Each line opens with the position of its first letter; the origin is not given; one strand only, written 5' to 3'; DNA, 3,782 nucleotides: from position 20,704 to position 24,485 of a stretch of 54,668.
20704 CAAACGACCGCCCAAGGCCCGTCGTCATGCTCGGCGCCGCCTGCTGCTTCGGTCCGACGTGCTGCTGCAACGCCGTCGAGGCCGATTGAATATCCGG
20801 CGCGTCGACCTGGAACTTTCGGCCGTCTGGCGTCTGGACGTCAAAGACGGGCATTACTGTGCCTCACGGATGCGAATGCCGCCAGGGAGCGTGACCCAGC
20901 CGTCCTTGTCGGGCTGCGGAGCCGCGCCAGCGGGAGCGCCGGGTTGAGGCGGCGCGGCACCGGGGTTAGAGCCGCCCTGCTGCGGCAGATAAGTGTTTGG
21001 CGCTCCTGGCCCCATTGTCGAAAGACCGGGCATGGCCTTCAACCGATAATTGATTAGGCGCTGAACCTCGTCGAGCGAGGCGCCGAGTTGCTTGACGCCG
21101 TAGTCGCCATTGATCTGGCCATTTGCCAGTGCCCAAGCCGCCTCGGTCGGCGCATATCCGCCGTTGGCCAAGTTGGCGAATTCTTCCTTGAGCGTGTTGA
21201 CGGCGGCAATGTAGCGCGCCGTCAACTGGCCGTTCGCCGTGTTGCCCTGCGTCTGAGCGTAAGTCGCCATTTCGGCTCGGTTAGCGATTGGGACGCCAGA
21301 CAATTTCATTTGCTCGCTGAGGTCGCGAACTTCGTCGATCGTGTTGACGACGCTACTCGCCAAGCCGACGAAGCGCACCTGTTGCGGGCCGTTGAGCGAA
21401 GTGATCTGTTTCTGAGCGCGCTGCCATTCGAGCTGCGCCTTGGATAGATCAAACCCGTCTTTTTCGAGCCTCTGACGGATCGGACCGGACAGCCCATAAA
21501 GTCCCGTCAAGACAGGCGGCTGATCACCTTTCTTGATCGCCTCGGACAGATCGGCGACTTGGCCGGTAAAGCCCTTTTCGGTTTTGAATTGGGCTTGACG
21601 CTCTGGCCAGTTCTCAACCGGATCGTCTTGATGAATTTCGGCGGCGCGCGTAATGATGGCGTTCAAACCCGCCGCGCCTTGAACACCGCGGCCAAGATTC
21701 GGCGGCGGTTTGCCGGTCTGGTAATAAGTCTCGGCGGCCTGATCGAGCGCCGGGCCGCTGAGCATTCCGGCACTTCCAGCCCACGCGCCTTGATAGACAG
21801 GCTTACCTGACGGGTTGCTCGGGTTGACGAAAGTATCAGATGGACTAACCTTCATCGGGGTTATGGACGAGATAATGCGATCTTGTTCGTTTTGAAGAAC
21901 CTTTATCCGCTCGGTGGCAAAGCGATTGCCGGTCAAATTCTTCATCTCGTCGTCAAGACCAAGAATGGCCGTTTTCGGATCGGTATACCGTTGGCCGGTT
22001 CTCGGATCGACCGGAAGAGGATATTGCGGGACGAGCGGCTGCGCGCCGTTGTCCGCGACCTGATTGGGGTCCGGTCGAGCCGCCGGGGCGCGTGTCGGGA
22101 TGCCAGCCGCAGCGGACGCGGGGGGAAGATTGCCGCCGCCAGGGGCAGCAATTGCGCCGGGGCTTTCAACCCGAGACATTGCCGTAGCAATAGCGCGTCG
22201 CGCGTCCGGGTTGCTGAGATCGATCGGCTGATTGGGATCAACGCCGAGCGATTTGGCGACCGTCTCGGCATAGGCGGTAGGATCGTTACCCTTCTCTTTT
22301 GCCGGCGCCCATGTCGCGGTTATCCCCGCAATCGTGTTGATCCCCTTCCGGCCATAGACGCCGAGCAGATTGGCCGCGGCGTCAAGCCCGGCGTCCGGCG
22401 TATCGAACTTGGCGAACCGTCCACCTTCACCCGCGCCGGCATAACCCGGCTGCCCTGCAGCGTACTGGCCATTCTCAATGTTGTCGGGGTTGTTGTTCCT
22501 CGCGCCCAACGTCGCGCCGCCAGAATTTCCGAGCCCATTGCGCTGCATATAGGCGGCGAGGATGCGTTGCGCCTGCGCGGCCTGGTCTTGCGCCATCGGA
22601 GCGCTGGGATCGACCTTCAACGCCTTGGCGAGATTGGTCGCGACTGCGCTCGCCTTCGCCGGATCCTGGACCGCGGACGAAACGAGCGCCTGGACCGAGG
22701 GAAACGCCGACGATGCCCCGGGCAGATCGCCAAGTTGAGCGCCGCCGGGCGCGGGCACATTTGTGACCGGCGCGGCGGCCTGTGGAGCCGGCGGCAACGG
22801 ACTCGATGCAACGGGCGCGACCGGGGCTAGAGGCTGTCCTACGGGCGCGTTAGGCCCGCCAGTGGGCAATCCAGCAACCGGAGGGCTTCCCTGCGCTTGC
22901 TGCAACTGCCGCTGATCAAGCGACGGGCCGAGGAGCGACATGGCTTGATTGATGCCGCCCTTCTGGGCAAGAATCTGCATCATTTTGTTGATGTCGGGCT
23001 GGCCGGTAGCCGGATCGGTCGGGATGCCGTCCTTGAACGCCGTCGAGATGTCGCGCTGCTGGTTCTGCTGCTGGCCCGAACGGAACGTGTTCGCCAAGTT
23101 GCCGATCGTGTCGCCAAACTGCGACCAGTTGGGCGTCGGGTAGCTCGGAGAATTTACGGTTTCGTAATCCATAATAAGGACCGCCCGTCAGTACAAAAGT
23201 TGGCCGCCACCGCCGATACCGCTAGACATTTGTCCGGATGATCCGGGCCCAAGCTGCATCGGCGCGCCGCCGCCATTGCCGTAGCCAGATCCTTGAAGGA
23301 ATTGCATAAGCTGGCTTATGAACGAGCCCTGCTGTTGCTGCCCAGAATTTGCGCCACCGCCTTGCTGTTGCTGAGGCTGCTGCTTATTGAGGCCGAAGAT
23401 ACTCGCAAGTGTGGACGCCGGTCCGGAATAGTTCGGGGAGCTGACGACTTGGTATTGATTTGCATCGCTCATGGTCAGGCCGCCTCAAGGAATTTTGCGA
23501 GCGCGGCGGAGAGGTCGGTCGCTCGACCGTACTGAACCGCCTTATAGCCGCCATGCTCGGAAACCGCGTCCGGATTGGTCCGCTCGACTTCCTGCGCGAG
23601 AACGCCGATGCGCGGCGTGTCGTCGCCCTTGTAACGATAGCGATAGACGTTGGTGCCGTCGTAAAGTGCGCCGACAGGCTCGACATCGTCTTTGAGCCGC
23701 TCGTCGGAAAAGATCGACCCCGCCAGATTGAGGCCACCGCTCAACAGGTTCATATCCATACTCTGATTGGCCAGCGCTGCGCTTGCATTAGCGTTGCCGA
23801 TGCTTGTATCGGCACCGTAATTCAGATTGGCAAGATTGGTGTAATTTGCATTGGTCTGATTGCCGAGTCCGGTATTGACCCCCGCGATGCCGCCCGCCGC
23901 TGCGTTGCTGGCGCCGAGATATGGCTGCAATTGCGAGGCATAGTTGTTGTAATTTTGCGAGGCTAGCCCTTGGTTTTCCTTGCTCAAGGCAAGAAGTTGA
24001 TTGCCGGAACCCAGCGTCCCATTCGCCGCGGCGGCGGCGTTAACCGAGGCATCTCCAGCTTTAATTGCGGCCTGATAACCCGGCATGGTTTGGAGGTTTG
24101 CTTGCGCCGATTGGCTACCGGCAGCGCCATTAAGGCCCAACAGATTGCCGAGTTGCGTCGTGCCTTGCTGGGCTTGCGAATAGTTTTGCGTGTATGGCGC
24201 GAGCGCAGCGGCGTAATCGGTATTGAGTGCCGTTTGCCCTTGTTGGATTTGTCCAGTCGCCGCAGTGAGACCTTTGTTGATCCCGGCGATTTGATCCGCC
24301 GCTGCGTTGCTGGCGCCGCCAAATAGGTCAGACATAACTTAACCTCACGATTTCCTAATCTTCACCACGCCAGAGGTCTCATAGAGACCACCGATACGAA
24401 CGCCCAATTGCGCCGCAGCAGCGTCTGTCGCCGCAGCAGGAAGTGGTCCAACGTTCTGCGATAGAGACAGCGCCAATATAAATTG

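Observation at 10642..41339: About ten ORFs carry Sec or lipoprotein signal peptides (nine late, one early), including Cys-rich fibre-like proteins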

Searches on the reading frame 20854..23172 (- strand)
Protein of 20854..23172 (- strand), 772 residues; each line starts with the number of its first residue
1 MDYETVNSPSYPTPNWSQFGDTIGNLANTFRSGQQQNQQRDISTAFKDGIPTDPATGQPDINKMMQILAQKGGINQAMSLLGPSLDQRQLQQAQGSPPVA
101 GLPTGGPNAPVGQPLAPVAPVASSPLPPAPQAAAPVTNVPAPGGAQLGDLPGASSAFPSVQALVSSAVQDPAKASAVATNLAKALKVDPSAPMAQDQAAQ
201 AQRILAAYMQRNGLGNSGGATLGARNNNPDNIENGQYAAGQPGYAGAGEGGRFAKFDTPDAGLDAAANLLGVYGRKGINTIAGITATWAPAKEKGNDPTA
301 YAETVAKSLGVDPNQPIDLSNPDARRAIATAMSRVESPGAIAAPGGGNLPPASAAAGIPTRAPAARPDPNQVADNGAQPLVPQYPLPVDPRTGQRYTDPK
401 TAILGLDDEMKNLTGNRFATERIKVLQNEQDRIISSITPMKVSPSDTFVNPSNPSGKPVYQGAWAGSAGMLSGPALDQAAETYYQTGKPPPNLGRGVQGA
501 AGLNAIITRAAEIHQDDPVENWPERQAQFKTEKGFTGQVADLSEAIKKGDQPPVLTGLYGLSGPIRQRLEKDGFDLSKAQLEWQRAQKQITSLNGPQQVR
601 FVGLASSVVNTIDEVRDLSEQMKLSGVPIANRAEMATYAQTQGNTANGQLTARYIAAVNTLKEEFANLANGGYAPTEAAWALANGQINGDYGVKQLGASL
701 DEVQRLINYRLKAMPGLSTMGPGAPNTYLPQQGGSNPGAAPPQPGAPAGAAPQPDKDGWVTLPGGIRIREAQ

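Call 11: search_protein_families(library=phrogs, proteins=[window:20854-23172:-], max_evalue=0.001)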
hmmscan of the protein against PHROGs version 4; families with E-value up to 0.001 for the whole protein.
window:20854-23172:- (772 aa): 5 families
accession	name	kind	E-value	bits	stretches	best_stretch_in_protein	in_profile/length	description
phrog_873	-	head and packaging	6.2e-31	108.6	1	216-336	350-469/1277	endolysin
phrog_2276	-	tail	2.2e-22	80.5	1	209-344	478-604/673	tail length tape measure protein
phrog_992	-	head and packaging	1.7e-15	57.7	1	185-329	159-265/764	head protein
phrog_7694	-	unknown function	2.4e-13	50.7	1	211-349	494-629/675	-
phrog_7182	-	other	9.8e-13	48.2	1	217-330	651-777/1228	tail injection transglycosylase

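Call 12: search_protein_families(library=pfam, proteins=[window:20854-23172:-], max_evalue=0.001)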
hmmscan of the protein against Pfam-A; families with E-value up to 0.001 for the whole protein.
window:20854-23172:- (772 aa): 0 families

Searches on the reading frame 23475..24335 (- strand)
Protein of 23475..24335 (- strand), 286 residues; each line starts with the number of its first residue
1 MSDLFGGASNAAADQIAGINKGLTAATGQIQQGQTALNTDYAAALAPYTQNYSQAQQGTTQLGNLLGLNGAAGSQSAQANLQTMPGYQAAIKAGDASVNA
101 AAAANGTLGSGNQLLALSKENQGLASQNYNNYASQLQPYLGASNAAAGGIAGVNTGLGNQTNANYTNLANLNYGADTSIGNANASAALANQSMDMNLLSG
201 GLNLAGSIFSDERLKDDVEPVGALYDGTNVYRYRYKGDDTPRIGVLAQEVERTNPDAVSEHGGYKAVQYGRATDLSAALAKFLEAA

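Call 27: search_protein_families(library=phrogs, proteins=[window:23475-24335:-], max_evalue=0.1)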
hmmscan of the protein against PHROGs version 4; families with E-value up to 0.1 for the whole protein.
window:23475-24335:- (286 aa): 9 families
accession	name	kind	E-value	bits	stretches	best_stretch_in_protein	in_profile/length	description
phrog_6121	-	head and packaging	8.7e-22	79.1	1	178-274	287-389/392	virion structural protein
phrog_1980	-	tail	1.8e-08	35.1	1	23-263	158-388/449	tail fiber protein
phrog_6921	-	tail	2.5e-08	34.1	1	49-275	495-699/738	tail fiber protein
phrog_5668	-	tail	6.2e-08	31.8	1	57-278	1295-1542/1567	tail fiber protein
phrog_8215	-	tail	7.6e-06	25.5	1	27-271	754-973/1000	baseplate wedge initiator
phrog_28992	-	unknown function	2.4e-05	24.6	1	174-273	211-315/343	-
phrog_598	-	DNA, RNA and nucleotide metabolism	7.1e-05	23.6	1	25-193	36-201/240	DNA ejection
phrog_18186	-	tail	0.00015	21.6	1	106-269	440-549/582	baseplate wedge subunit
phrog_6578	-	tail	0.0028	16.5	1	126-266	992-1139/1210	tail fiber protein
